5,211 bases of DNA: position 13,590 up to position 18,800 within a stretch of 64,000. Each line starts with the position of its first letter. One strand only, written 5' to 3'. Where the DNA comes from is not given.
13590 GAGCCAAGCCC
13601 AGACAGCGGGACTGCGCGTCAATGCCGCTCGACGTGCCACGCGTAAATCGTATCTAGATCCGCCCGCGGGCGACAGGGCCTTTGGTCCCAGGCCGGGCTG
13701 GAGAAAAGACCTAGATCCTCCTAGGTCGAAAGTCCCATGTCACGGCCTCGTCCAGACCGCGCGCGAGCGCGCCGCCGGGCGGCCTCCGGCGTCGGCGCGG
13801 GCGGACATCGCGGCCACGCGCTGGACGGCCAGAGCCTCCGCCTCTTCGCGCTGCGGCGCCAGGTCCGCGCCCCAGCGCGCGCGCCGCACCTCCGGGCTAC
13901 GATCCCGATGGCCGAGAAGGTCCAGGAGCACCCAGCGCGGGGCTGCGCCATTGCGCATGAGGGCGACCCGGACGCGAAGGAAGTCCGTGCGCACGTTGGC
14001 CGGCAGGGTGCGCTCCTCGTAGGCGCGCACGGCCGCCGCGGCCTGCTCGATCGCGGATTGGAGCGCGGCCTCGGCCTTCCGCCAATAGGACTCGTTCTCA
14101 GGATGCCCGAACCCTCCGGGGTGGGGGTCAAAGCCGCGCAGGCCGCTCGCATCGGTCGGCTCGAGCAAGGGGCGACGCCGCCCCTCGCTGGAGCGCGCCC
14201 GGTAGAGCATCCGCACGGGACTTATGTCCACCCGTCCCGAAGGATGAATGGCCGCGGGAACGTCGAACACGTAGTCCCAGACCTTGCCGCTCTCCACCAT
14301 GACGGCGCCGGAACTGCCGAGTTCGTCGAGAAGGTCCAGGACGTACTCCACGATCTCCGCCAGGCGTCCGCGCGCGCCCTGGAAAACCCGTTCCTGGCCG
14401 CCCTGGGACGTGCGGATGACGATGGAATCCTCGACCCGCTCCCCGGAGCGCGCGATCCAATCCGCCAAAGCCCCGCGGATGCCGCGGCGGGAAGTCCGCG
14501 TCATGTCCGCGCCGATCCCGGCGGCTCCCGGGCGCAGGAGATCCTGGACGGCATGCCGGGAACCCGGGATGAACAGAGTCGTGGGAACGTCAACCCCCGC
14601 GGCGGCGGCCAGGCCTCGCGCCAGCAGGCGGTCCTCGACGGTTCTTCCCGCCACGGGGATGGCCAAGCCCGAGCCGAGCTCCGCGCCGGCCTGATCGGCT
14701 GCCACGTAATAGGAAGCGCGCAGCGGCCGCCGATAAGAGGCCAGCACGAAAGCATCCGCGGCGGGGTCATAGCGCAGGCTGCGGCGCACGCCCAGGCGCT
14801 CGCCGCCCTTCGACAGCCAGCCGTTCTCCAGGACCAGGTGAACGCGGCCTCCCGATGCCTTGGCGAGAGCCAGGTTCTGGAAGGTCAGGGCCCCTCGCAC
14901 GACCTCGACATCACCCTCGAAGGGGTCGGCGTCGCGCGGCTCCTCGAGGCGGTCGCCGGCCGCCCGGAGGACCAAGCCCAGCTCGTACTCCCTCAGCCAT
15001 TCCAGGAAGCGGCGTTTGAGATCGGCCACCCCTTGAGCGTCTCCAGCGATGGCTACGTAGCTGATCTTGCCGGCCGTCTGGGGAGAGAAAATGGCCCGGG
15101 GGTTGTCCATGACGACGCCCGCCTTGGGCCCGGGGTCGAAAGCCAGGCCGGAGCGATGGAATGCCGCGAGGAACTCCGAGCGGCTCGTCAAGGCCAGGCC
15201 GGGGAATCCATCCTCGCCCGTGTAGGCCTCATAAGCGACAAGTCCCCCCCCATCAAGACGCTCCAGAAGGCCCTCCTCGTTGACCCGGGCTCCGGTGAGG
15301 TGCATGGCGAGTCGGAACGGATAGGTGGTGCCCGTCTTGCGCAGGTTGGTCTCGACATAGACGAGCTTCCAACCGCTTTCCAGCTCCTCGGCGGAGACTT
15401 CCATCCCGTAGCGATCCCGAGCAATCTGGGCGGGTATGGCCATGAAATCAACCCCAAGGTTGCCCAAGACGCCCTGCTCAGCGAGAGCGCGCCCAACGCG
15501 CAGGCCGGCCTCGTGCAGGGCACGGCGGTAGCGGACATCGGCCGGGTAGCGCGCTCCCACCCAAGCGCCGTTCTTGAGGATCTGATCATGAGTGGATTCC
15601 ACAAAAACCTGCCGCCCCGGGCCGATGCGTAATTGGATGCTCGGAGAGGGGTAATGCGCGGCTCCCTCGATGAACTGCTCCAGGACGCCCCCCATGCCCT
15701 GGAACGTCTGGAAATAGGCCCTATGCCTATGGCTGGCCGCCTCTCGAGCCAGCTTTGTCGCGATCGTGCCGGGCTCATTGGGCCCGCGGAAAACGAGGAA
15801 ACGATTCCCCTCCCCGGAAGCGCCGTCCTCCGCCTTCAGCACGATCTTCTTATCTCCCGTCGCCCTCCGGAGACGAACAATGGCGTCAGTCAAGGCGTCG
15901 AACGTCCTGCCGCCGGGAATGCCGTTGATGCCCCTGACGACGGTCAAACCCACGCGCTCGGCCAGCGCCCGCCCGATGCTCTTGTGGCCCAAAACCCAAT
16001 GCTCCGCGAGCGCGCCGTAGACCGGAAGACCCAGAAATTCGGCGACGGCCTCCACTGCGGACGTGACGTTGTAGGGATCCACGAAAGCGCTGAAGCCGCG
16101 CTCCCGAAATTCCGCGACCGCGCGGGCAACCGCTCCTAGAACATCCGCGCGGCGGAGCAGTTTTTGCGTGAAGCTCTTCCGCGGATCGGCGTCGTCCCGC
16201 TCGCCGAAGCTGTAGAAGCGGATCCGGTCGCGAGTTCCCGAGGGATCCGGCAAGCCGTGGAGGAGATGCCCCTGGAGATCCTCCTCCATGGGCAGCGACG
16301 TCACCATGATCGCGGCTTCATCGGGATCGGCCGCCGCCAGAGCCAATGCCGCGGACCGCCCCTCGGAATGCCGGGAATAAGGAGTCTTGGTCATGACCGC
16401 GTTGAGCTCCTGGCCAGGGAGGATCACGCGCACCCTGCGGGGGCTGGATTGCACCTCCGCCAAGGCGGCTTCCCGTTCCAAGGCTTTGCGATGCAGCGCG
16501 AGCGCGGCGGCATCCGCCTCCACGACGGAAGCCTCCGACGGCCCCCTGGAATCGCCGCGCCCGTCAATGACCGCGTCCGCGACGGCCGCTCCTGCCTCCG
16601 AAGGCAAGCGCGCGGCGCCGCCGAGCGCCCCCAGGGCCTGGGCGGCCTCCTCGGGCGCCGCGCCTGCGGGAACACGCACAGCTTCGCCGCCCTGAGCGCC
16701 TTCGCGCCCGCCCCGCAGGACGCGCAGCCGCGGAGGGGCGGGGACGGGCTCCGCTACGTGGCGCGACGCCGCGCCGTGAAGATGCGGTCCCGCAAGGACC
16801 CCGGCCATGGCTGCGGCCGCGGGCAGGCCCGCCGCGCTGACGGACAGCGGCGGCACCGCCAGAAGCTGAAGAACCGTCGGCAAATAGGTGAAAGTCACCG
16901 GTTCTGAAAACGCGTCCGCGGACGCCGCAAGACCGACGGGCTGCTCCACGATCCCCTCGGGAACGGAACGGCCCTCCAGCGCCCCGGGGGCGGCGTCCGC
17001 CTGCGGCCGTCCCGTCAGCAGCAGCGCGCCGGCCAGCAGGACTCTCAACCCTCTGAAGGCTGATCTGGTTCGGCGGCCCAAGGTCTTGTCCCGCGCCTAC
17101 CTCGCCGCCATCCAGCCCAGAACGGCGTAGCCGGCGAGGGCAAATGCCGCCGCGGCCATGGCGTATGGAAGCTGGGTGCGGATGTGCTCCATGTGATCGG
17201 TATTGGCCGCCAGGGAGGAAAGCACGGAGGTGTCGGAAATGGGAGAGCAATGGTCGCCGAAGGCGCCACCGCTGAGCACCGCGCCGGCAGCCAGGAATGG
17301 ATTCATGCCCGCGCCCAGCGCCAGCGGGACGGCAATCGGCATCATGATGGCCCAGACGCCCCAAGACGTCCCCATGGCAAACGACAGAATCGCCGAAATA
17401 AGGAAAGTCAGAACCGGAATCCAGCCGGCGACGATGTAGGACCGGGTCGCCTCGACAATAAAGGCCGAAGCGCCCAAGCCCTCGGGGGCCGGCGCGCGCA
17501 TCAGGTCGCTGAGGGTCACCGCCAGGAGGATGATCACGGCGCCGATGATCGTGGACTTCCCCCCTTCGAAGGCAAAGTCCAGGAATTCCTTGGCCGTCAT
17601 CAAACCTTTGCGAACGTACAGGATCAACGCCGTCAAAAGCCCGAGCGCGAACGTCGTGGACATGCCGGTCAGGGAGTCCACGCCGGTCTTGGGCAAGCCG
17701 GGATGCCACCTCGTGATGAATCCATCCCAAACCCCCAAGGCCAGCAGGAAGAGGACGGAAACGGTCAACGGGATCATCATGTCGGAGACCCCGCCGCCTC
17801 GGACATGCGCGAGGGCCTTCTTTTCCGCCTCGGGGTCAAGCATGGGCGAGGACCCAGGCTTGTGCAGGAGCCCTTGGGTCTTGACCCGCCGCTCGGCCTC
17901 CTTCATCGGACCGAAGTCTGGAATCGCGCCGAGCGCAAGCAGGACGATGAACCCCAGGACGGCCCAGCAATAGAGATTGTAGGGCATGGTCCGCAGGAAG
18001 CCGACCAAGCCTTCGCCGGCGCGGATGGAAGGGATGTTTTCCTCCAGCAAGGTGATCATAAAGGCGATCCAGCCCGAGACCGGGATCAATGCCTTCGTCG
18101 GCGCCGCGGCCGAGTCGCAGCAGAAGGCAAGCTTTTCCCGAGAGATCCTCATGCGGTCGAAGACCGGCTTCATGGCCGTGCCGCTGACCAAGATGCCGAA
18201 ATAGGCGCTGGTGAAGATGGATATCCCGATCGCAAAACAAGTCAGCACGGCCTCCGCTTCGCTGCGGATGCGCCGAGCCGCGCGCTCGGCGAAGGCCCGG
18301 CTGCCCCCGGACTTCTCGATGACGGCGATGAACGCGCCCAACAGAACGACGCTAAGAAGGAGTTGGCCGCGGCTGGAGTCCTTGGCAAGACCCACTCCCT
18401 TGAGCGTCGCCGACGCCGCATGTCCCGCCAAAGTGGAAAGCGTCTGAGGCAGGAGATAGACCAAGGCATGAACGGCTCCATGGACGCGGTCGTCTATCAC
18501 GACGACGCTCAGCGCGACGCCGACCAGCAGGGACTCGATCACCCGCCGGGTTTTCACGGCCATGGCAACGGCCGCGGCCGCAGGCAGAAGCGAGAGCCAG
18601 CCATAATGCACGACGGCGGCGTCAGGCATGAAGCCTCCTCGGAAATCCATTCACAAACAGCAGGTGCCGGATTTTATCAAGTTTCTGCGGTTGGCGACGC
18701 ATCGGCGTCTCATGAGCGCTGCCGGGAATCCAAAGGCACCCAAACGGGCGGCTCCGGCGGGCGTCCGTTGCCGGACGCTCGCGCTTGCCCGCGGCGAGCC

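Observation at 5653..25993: Seven-gene co-directional cluster built around five giant, export-signal-bearing ATP-grasp-family proteins: a candidate undescribed peptide or polyamino-acid ligation and export system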

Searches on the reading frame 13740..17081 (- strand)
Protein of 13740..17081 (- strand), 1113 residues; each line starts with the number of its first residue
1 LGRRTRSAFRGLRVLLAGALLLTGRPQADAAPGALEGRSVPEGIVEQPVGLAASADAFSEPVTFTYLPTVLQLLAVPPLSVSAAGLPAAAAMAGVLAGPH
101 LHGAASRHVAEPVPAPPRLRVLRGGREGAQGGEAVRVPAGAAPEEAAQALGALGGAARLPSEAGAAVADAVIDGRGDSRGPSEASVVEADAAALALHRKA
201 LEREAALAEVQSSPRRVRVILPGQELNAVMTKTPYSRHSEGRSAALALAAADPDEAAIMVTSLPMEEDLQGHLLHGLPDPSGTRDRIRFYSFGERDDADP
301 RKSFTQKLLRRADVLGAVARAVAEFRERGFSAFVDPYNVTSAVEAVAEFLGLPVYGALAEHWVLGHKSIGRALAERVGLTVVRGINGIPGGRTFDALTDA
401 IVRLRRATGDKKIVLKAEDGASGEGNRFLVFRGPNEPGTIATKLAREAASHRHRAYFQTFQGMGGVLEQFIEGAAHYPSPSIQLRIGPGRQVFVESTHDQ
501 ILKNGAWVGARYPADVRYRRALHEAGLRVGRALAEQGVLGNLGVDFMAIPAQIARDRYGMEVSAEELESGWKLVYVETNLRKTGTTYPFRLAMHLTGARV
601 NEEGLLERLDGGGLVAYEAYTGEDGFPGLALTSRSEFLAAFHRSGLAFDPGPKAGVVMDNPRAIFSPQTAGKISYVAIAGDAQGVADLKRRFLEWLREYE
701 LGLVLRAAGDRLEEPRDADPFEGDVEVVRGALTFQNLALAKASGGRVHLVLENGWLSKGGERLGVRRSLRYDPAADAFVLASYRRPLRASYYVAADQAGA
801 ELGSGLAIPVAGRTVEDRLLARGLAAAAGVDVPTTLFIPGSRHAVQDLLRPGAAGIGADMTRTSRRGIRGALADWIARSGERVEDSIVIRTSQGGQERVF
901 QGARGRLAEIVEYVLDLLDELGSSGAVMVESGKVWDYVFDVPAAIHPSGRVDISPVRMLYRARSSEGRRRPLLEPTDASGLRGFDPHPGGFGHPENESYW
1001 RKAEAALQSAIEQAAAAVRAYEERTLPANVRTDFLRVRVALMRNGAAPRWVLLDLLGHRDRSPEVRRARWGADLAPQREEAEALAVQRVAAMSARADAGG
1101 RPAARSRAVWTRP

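Call 3: search_protein_families(library=pfam, proteins=[window:13740-17081:-], max_evalue=0.01)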
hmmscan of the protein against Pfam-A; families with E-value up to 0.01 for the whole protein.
window:13740-17081:- (1113 aa): 1 family
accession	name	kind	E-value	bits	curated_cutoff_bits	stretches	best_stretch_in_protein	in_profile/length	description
PF24923.1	ATP-grasp_IQCH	-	7.2e-06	26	27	1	453-548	129-225/266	IQCH-like, ATP-grasp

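Call 4: search_protein_families(library=ncbifam, proteins=[window:13740-17081:-], max_evalue=0.01)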
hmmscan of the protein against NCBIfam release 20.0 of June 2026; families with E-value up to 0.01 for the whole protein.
window:13740-17081:- (1113 aa): 1 family
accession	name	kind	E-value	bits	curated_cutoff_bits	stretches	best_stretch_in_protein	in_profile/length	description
NF042917.1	PAGG_GluLig_BesA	equivalog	3.7e-21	75.4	750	1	229-614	20-381/432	L-propargylglycine--L-glutamate ligase BesA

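Call 8: search_solved_structures(query=window:13740-17081:-, max_evalue=1)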
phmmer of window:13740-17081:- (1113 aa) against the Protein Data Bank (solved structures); distinct sequences matched with E-value up to 1: 2.
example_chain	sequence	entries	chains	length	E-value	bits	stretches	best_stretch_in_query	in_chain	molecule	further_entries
8yi6_A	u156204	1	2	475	4.1e-14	54.6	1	227-612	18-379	L-propargylglycine--L-glutamate ligase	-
3h4p_A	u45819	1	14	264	0.028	15.4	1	542-629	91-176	Proteasome subunit alpha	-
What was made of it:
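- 13740..17081 (-): P4 (1113 aa). It has a signal-like N-terminus and linker, a PGM1/BesA-type ATP-grasp ligase module (residues about 215-700, nt 14985-16439) and an unassigned C-terminal region (residues 700-1113, nt 13743-14984). NCBIfam BesA scores 3.7e-21 and PDB 8yi6 scores 4e-14 (calls 4, 8).
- On PGM1/BesA-type ATP-grasp ligases: N-modules of P4 and P5: PDB 8yi6 scores 4e-14 (call 8).
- Closest known: PGM1. Same: The N-modules of P4 and P5 match the BesA model (4e-21 and 3e-14) and the BesA structure 8yi6 (4e-14) over about 380 residues (calls 4, 8).
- Checked: P4 and P5 N-modules: NCBIfam BesA model, 4e-21 and 3e-14; PDB 8yi6, 4e-14 (calls 3, 4, 8).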

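Call 17: find_homologous_proteins(query=window:13740-17081:-)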
Query window:13740-17081:- (1113 aa): 1 proteins with E <= 0.001 among 8000 candidates.
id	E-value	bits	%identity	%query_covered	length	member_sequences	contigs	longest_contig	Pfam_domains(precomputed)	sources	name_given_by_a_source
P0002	0.0e+0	2398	100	99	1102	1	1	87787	PF24923.2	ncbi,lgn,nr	ncbi:MAG: hypothetical protein HY552_04215 [Elusimicrobia bacterium]|nr:hypothetical protein [Elusim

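Call 85: search_protein_families(library=padloc, proteins=[window:13740-17081:-], max_evalue=0.001)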
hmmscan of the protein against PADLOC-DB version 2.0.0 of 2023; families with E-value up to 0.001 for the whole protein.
window:13740-17081:- (1113 aa): 0 families

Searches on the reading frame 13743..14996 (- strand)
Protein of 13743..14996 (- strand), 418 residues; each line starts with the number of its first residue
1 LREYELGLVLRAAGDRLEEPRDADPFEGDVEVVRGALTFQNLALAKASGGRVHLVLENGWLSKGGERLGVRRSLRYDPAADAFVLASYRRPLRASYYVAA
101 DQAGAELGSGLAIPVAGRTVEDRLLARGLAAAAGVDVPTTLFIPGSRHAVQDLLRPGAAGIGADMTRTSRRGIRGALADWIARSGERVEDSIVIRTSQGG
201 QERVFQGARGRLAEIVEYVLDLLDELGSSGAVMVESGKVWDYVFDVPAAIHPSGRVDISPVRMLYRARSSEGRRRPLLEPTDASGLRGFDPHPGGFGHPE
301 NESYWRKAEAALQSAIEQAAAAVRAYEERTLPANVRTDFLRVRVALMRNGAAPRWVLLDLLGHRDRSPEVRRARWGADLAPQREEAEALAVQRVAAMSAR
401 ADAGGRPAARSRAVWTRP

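Call 21: search_protein_families(library=pfam, proteins=[window:13743-14996:-], max_evalue=1)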
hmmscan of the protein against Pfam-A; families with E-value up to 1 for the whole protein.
seq(418 aa): 0 families

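Call 52: find_homologous_proteins(query=A4, max_evalue=0.01)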
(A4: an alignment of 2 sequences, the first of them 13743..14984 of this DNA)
Query A4 (2 sequences): 8000 candidates shared short words with the query, none scored E <= 0.01.

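Call 77: search_solved_structures(query=A4, max_evalue=10, show_alignments=2)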
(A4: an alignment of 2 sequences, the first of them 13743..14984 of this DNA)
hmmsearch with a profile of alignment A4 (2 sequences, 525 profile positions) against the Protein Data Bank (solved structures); distinct sequences matched with E-value up to 10: 0.
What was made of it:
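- On ATP-grasp: C-terminal regions of P4 (700-1113) and P5 (860-1352), the claimed "second module": The PDB profile search is empty (call 77).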

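Call 78: find_related_loci(query=A4, collection=metagenome_contigs, flank=10000)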
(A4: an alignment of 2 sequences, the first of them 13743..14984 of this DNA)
Query A4 (414 aa) in metagenome_contigs; peptide patterns used: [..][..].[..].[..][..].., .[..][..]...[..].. (x = any residue, [..] = any of these).
291 stretches matched a pattern, but none encodes a relative of the query by tblastn (E <= 1e-3).
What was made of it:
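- On ATP-grasp: C-terminal regions of P4 (700-1113) and P5 (860-1352), the claimed "second module": No homologs were found (calls 52, 78).
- Tried and rejected: The metagenome scan with the P4/P5 C-terminal alignment found nothing (call 78).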

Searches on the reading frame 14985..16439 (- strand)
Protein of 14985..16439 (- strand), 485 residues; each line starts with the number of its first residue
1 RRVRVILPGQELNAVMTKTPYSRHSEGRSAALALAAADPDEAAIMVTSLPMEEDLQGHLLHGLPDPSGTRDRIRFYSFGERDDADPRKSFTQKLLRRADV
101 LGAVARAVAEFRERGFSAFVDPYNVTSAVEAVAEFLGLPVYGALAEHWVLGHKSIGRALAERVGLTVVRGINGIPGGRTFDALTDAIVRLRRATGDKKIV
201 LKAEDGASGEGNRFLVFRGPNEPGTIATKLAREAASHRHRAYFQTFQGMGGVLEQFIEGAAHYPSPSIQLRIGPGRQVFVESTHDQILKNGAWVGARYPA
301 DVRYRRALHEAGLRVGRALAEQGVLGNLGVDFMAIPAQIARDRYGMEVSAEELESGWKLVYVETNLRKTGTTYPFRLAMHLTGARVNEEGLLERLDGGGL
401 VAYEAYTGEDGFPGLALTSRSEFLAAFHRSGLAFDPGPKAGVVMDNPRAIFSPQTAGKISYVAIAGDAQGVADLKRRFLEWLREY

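Call 80: find_related_loci(query=A10, collection=metagenome_contigs, flank=10000)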
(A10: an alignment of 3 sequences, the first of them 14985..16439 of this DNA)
Query A10 (485 aa) in metagenome_contigs; peptide patterns used: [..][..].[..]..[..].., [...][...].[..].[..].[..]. (x = any residue, [..] = any of these).
600 stretches matched a pattern (row limit reached: there are more); 27 encode a relative of the query (tblastn E <= 1e-3); 27 distinct loci.
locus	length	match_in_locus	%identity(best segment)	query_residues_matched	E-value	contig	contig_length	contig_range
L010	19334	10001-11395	29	2-482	3e-45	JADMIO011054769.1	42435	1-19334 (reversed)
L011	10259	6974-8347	32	5-480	3e-44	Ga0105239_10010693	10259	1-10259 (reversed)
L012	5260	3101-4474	32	5-480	8e-44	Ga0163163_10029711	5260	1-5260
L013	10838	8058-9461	30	1-480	2e-41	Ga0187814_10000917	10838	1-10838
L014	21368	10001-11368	31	5-478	4e-41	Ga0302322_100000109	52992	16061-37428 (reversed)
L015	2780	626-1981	30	2-469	2e-39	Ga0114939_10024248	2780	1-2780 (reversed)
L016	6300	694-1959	31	39-477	1e-38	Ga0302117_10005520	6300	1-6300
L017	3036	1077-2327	29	34-482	4e-34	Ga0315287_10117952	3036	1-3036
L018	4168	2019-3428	26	2-482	7e-34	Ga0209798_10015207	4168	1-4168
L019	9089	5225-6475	30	38-474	1e-33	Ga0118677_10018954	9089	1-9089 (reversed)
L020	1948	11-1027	33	132-483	4e-34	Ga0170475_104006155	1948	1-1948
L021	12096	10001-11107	30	5-389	3e-32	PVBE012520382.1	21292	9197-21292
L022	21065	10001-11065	30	5-375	6e-32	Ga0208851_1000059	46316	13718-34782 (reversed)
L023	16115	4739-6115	27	5-482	6e-31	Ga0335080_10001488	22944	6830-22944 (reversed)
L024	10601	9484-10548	28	5-375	6e-31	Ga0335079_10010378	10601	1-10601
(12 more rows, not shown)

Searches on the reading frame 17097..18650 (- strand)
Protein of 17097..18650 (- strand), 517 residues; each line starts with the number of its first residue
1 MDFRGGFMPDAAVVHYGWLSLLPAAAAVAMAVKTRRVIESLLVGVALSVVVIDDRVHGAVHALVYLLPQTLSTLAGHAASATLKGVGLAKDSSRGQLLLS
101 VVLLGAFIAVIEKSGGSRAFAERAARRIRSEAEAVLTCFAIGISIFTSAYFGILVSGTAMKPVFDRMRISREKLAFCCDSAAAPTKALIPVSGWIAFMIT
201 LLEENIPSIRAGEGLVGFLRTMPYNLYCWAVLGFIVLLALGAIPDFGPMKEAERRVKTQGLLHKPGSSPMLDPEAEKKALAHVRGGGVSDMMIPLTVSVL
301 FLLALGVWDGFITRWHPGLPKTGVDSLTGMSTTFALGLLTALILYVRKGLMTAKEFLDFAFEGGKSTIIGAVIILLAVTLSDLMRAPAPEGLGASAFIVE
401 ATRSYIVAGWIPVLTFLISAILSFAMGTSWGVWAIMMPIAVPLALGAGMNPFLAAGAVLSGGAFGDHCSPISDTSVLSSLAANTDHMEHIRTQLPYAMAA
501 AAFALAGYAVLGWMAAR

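Call 3: search_protein_families(library=pfam, proteins=[window:17097-18650:-], max_evalue=0.01)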
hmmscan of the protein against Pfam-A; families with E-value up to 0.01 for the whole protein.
window:17097-18650:- (517 aa): 3 families
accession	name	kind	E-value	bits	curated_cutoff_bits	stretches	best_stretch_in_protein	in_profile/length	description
PF03553.21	Na_H_antiporter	-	4.1e-40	138.4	23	2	194-513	10-303/303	Na+/H+ antiporter family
PF03606.21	DcuC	-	4.9e-09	35.7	23.1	1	323-489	275-437/461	C4-dicarboxylate anaerobic carrier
PF07158.17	MatC_N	-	0.0037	17.8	23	1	397-464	82-147/149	Dicarboxylate carrier protein MatC N-terminus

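Call 4: search_protein_families(library=ncbifam, proteins=[window:17097-18650:-], max_evalue=0.01)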
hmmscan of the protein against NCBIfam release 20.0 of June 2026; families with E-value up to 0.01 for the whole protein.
window:17097-18650:- (517 aa): 4 families
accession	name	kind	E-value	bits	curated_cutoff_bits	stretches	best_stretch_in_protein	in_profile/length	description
NF000013.1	tet_NaH_anti_35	exception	1e-32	113.7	750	1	188-515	4-335/369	tetracycline efflux Na+/H+ antiporter family transporter Tet(35)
TIGR00931.1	antiport_nhaC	equivalog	9e-20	70.8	370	2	404-514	98-208/454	Na+/H+ antiporter NhaC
NF052307.1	ArgOrthExpArcD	equivalog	1.9e-18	66.6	650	2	414-515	124-225/469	arginine/ornithine antiporter ArcD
NF037994.1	DcuC_1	equivalog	5.1e-05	22.2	100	1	413-501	82-170/389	C4-dicarboxylate transporter DcuC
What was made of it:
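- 17097..18650 (-): P3 (517 aa), an NhaC-family ion/solute carrier. NCBIfam NhaC, ArcD and Tet(35) models hit far below their cut-offs (calls 3, 4).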

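Call 85: search_protein_families(library=padloc, proteins=[window:17097-18650:-], max_evalue=0.001)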
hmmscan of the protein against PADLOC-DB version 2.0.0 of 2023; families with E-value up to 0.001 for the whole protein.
window:17097-18650:- (517 aa): 0 families
